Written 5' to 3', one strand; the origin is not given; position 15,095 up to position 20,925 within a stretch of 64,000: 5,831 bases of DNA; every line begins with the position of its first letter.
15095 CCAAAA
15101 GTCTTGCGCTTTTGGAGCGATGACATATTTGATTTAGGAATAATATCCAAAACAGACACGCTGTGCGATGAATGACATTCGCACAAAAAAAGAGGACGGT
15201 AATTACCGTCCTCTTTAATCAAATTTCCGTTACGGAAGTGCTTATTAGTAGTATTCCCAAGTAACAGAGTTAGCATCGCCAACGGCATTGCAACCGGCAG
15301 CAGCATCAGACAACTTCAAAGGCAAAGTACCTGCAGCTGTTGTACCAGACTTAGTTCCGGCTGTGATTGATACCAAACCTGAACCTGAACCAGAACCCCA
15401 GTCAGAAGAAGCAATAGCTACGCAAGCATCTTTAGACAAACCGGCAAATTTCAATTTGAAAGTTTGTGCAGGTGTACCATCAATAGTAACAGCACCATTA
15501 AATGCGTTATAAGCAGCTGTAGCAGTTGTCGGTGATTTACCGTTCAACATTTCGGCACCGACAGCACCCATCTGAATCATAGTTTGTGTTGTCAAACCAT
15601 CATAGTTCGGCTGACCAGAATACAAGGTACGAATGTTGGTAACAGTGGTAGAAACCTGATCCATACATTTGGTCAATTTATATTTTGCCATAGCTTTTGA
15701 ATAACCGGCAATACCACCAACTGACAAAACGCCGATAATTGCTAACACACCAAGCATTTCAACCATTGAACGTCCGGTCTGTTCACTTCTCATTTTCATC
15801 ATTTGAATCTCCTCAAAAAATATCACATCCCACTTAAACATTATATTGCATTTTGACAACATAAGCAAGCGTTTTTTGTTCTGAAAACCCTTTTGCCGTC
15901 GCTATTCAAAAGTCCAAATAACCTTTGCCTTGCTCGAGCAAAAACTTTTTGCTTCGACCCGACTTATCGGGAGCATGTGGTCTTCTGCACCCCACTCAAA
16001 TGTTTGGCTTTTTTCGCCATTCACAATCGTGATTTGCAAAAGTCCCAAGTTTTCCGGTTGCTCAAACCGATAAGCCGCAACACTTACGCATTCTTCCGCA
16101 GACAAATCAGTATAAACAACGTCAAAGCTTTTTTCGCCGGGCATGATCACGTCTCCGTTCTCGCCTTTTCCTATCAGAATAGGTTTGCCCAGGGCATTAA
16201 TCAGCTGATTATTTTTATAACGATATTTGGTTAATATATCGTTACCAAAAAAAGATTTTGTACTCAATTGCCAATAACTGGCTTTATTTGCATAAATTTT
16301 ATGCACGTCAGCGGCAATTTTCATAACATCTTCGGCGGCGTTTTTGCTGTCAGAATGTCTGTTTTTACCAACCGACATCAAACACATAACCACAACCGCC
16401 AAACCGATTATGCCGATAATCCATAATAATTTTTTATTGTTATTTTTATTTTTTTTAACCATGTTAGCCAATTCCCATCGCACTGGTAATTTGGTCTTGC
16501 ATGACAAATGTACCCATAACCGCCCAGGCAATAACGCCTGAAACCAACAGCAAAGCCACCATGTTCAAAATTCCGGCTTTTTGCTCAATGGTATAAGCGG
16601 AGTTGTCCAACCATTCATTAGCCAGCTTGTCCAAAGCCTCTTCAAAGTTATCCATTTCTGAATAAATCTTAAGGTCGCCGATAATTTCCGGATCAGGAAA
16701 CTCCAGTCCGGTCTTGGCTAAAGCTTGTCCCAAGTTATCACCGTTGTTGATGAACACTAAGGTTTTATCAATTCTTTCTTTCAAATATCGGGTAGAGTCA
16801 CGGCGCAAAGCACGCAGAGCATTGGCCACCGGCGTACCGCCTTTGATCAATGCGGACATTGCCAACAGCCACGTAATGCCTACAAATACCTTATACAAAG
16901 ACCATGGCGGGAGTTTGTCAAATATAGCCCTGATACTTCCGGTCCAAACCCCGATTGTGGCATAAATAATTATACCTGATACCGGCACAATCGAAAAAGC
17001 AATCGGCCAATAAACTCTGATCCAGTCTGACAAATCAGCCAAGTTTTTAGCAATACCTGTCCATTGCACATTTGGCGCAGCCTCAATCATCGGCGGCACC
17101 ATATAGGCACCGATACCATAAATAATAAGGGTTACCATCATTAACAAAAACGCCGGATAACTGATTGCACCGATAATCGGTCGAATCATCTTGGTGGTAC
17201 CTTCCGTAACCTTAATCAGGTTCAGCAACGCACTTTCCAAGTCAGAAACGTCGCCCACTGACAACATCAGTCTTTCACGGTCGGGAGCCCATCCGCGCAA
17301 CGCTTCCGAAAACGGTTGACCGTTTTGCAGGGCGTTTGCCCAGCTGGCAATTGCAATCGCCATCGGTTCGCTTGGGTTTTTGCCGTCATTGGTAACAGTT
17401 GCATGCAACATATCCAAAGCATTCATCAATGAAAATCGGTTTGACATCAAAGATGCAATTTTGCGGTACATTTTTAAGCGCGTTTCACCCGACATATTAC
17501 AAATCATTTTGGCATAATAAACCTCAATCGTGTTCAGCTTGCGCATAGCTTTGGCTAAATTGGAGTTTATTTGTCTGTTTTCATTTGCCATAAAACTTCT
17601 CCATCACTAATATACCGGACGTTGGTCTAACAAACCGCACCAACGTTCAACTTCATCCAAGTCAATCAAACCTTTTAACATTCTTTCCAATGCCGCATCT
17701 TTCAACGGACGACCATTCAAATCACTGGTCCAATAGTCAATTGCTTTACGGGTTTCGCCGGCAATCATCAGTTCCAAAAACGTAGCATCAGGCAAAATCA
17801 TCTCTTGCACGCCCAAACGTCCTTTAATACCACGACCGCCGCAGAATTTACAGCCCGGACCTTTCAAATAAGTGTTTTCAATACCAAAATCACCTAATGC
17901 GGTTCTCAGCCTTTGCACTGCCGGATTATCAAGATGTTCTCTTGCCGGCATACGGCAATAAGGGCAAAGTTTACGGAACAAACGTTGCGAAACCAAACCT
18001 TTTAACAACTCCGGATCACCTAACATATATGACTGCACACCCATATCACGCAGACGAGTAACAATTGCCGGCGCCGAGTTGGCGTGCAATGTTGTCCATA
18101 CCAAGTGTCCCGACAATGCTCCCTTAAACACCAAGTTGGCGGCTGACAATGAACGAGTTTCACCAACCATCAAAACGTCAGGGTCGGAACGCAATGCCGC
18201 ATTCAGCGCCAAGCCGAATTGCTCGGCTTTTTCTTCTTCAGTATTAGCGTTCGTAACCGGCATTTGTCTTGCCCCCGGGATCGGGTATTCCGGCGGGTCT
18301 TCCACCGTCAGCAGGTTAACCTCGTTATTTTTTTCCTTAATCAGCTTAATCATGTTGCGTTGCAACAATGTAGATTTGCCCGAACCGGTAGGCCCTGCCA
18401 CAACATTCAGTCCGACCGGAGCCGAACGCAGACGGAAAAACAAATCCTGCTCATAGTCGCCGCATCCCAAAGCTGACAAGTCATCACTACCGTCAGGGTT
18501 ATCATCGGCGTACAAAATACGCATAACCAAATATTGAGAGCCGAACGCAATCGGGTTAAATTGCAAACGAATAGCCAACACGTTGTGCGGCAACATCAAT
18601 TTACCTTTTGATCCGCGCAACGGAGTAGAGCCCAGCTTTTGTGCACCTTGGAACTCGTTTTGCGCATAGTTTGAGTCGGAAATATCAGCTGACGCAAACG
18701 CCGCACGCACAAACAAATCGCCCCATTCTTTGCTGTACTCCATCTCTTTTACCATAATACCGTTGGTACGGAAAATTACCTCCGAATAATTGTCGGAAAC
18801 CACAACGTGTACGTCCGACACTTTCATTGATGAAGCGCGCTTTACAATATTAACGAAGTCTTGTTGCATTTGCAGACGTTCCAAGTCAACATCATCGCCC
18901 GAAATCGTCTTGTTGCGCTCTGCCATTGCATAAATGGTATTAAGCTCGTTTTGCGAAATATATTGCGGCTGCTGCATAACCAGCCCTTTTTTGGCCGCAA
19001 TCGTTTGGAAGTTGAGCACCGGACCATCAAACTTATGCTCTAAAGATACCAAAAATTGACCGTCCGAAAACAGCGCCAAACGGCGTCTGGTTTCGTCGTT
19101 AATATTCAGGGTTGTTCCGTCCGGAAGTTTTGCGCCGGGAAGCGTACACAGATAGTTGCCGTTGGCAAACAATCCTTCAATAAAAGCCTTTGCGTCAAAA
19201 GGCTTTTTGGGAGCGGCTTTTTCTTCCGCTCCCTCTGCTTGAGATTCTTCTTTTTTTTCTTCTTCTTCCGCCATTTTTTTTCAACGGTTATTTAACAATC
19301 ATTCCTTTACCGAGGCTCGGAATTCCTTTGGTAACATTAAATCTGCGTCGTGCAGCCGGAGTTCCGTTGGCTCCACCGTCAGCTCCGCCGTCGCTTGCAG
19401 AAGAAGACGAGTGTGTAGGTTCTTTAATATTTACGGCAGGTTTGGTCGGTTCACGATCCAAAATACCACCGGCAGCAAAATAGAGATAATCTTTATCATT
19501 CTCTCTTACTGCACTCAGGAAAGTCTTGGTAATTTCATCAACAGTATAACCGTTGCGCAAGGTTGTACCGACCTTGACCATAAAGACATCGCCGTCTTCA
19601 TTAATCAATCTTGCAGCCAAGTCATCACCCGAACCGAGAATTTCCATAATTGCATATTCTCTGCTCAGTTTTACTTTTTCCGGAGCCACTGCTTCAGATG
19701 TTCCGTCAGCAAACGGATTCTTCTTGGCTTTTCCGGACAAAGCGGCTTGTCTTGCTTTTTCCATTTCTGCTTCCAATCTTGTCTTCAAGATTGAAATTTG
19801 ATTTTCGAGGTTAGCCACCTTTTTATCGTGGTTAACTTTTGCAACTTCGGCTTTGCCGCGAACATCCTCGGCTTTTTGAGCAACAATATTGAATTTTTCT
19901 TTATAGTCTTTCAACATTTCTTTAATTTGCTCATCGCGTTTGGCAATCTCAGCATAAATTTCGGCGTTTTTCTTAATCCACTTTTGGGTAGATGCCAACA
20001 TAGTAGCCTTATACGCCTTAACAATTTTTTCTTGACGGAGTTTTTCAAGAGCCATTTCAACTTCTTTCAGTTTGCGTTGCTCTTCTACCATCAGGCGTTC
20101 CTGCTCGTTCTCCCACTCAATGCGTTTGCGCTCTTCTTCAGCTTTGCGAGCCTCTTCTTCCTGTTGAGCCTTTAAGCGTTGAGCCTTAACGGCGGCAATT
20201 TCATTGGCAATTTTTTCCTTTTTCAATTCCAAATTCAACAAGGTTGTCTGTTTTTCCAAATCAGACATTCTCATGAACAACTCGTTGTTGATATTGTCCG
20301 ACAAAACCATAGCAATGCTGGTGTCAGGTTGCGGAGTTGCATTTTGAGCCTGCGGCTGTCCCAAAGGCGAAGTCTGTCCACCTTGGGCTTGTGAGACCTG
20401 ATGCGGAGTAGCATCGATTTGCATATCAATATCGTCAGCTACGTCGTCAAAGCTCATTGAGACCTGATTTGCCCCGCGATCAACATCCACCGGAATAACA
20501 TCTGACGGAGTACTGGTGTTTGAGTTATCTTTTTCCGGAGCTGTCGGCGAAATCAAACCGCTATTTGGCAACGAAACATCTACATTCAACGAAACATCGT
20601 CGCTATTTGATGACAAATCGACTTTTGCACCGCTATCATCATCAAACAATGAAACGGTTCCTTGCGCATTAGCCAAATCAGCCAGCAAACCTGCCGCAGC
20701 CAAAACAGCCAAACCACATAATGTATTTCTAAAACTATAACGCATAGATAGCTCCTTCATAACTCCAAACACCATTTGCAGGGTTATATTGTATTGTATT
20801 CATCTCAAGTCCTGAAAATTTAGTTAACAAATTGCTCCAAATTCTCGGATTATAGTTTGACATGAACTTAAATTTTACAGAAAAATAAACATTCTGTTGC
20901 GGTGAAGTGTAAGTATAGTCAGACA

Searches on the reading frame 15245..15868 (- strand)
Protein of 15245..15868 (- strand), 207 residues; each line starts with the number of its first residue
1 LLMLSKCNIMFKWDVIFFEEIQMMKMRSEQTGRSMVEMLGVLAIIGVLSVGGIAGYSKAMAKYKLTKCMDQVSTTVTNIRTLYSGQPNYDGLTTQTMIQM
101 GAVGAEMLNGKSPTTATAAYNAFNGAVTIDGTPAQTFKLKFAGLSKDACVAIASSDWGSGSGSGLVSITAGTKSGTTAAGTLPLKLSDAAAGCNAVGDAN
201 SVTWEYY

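Call 8: search_protein_families(library=pfam, proteins=[window:15245-15868:-], max_evalue=0.001)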
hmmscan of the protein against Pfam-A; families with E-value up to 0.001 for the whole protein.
window:15245-15868:- (207 aa): 2 families
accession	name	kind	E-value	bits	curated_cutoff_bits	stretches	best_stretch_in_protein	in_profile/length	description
PF05307.16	Bundlin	-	5.1e-16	59.7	22.3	1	63-204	7-146/151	Bundlin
PF08805.16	PilS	-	8.2e-14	52.2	22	1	70-204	9-135/138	PilS N terminal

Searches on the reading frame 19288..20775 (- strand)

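Call 8: search_protein_families(library=pfam, proteins=[window:19288-20775:-], max_evalue=0.001)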
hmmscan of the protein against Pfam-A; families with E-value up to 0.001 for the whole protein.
window:19288-20775:- (495 aa): 0 families

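Call 49: search_protein_families(library=pfam, proteins=[window:19288-20775:-], max_evalue=1)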
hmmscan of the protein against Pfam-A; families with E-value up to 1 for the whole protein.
window:19288-20775:- (495 aa): 4 families
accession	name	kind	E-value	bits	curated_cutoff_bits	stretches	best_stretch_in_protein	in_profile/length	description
PF17676.7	Peptidase_S66C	-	0.018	16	23.7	1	228-297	30-95/120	LD-carboxypeptidase C-terminal domain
PF10214.15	Rrn6_beta-prop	-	0.03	13.4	23.1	1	203-251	204-253/375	Rrn6, beta-propeller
PF23893.1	Y4YQ_C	-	0.032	14.5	27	1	390-426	14-48/53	Uncharacterised protein Y4YQ C-terminal domain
PF12646.12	DUF3783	-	0.31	11.5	27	0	237-266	11-40/56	Domain of unknown function (DUF3783)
